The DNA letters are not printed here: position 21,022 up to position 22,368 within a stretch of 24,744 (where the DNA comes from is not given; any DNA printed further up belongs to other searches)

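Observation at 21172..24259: Putative Fur-type-repressed surface module: PEP-CTERM protein + prepilin-like protein + DUF6607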

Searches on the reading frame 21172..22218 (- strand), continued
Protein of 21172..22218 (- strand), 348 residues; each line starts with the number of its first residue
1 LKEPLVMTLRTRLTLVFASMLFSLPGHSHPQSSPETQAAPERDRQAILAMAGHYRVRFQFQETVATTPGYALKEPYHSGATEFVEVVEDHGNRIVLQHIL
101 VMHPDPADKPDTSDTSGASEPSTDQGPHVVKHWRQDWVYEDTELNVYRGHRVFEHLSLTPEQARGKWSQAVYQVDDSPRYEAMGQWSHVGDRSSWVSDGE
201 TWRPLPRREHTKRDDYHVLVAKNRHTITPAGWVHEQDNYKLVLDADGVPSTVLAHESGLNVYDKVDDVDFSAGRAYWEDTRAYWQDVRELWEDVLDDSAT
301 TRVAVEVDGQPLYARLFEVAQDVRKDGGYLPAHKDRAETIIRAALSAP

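Call 90: search_protein_families(library=ncbifam, proteins=[L027:7149-8360:+, L027:8789-9895:+, L027:10695-11555:+, L006:3049-4410:+, L006:4547-5749:+], max_evalue=0.001)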
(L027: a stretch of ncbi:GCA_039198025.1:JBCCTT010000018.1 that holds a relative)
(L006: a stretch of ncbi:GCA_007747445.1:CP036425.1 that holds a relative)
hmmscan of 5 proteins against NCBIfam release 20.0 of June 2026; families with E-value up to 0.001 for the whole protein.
L027:7149-8360:+ (403 aa): 7 families
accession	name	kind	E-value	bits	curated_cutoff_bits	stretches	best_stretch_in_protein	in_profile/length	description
NF038288.1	chaper_GTP_ZigA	equivalog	2.1e-181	603.1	600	1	10-399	1-389/390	zinc metallochaperone GTPase ZigA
NF047431.1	hiber_recruit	equivalog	1.2e-55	189.1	375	1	11-402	3-393/402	ribosome hibernation factor-recruiting GTPase MRF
TIGR02475.1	CobW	equivalog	5.9e-46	156.9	332.1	1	10-331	4-321/342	cobalamin biosynthesis protein CobW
NF008578.0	PRK11537.1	equivalog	1.3e-29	103.4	361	1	8-325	2-288/318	GTPase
NF041053.1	CobW_rel_Se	equivalog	2.3e-12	47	180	1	13-217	4-180/195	CobW-related selenoprotein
TIGR00073.1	hypB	equivalog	6.7e-07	29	121.2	1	17-108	37-120/217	hydrogenase nickel incorporation protein HypB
TIGR03819.1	heli_sec_ATPase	hypoth_equivalog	0.00071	18.9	373.15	0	14-56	182-224/340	TadA family conjugal transfer-associated ATPase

L027:8789-9895:+ (368 aa): 8 families
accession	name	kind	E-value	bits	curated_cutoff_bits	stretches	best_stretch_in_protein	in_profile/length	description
NF040870.1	AztC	equivalog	5.2e-24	85.2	350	2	45-197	3-150/277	zinc ABC transporter substrate-binding protein AztC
NF053842.1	MnTportMntCDein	equivalog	2.3e-21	76.3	400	2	41-196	6-155/281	manganese ABC transporter substrate-binding protein MntC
TIGR03772.1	anch_rpt_subst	equivalog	1.8e-13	50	350.45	2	247-353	375-482/486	anchored repeat ABC transporter, substrate-binding protein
NF007091.2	PRK09545.1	equivalog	1e-07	31.5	268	0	244-319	203-278/318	zinc ABC transporter substrate-binding protein ZnuA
NF053703.1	Mn_SBP_EfaA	exception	1.7e-05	24.2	485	1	37-197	32-185/310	Mn/Fe ABC transporter substrate-binding lipoprotein EfaA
NF047355.1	ABC_bind_Mn_Staph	exception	2.2e-05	23.9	500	1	20-115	9-109/309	manganese ABC transporter substrate-binding lipoprotein MntC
NF033605.1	Zn_bnd_ABC_AdcA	exception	9.9e-05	21.5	700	0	19-100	11-94/517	zinc ABC transporter substrate-binding lipoprotein AdcA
NF040928.1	ABC_lipo_SloC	subfamily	0.00019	20.7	525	1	24-197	10-178/304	metal ABC transporter substrate-binding lipoprotein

L027:10695-11555:+ (286 aa): 3 families
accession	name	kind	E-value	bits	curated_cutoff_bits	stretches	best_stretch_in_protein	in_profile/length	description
TIGR03770.1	anch_rpt_perm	equivalog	1.7e-13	50.9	296.8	1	18-274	24-266/270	anchored repeat-type ABC transporter permease subunit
NF040871.1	AztB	equivalog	1.5e-08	34.7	280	1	12-265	13-252/254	zinc ABC transporter permease AztB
NF040927.1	ABC_perm_SloB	subfamily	2.7e-05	24.1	460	1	96-271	83-257/271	metal ABC transporter permease subunit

L006:3049-4410:+ (453 aa): 47 families (the best 25 are shown)
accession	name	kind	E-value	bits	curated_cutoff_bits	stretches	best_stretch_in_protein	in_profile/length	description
TIGR04053.2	TIGR04053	equivalog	8.4e-131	436.6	395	1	31-404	2-366/366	TIGR04053 family radical SAM/SPASM domain-containing protein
TIGR04545.1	rSAM_ahbD_hemeb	equivalog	5.7e-93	312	500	2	38-267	1-229/339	heme b synthase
TIGR04055.1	rSAM_NirJ2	equivalog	6.2e-56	190.3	500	2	39-260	2-221/326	putative heme d1 biosynthesis radical SAM protein NirJ2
TIGR04546.1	rSAM_ahbC_deAc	equivalog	2.6e-47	161.5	650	2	38-225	40-223/390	12,18-didecarboxysiroheme deacetylase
TIGR04347.1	pseudo_SAM_Halo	equivalog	6.2e-47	160.7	525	2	28-228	29-227/390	TIGR04347 family pseudo-SAM/SPASM protein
TIGR04051.1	rSAM_NirJ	equivalog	2.4e-44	151.8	515.45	2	39-228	4-189/354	heme d1 biosynthesis radical SAM protein NirJ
TIGR04054.1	rSAM_NirJ1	equivalog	1.1e-43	149.4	650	2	34-225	34-220/387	putative heme d1 biosynthesis radical SAM protein NirJ1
TIGR04303.1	GeoRSP_rSAM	equivalog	1.1e-35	123.8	400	2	35-245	3-210/325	GeoRSP system radical SAM/SPASM protein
NF045574.1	sacti_mat_StsB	exception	5.1e-34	117.9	625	1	37-224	96-278/466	StsB family radical SAM/SPASM domain sactipeptide maturase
TIGR03962.1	mycofact_rSAM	equivalog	4.7e-32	111.5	265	2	30-224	5-197/339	mycofactocin radical SAM maturase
NF050035.1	rSAM_WgK_link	exception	1.8e-30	106.2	650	2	31-223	3-192/367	radical SAM/SPASM peptide maturase WgkB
TIGR04340.1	rSAM_ACGX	hypoth_equivalog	2.4e-29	102.6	400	2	42-236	8-202/341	radical SAM/SPASM domain protein, ACGX system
TIGR03913.1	rad_SAM_trio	equivalog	7.9e-29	100.4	591.75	1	32-231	14-210/477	GDL motif peptide-associated radical SAM/SPASM maturase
TIGR02109.1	PQQ_syn_pqqE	equivalog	2.6e-28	99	381.35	2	34-207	4-174/358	pyrroloquinoline quinone biosynthesis protein PqqE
TIGR04133.1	rSAM_w_lipo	hypoth_equivalog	3.8e-26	91.8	425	1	32-227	19-216/350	TIGR04133 family radical SAM/SPASM protein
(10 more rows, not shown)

L006:4547-5749:+ (400 aa): 81 families (the best 25 are shown)
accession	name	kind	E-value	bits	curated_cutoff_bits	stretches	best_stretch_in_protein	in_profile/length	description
TIGR04054.1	rSAM_NirJ1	equivalog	1.3e-141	471.7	650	1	3-395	2-386/387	putative heme d1 biosynthesis radical SAM protein NirJ1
TIGR04546.1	rSAM_ahbC_deAc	equivalog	1.6e-128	428.9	650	1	15-395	14-389/390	12,18-didecarboxysiroheme deacetylase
TIGR04347.1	pseudo_SAM_Halo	equivalog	8e-123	410.5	525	1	3-395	2-389/390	TIGR04347 family pseudo-SAM/SPASM protein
TIGR04051.1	rSAM_NirJ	equivalog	4.5e-113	377.8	515.45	1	44-396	1-353/354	heme d1 biosynthesis radical SAM protein NirJ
TIGR04053.2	TIGR04053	equivalog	2.3e-62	211.4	395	1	46-390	9-363/366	TIGR04053 family radical SAM/SPASM domain-containing protein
TIGR04545.1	rSAM_ahbD_hemeb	equivalog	1e-60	206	500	1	47-390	2-336/339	heme b synthase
TIGR04055.1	rSAM_NirJ2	equivalog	2.6e-51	175.1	500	1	46-390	1-323/326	putative heme d1 biosynthesis radical SAM protein NirJ2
TIGR03962.1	mycofact_rSAM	equivalog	3.9e-41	141.3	265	2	46-249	13-216/339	mycofactocin radical SAM maturase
TIGR04303.1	GeoRSP_rSAM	equivalog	5.2e-41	141.3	400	1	47-390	7-325/325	GeoRSP system radical SAM/SPASM protein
TIGR02109.1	PQQ_syn_pqqE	equivalog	1.4e-37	129.5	381.35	2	48-237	10-200/358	pyrroloquinoline quinone biosynthesis protein PqqE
NF045574.1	sacti_mat_StsB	exception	1.5e-34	119.7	625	1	45-226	96-276/466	StsB family radical SAM/SPASM domain sactipeptide maturase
TIGR04103.1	rSAM_nif11_3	equivalog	2.2e-34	118.8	725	1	47-389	7-342/412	nif11-class peptide radical SAM maturase 3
TIGR03913.1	rad_SAM_trio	equivalog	7.1e-33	113.7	591.75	1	47-390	21-353/477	GDL motif peptide-associated radical SAM/SPASM maturase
TIGR04133.1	rSAM_w_lipo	hypoth_equivalog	8.4e-33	113.7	425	1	47-247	26-230/350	TIGR04133 family radical SAM/SPASM protein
NF050035.1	rSAM_WgK_link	exception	5.1e-31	108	650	2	47-227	11-192/367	radical SAM/SPASM peptide maturase WgkB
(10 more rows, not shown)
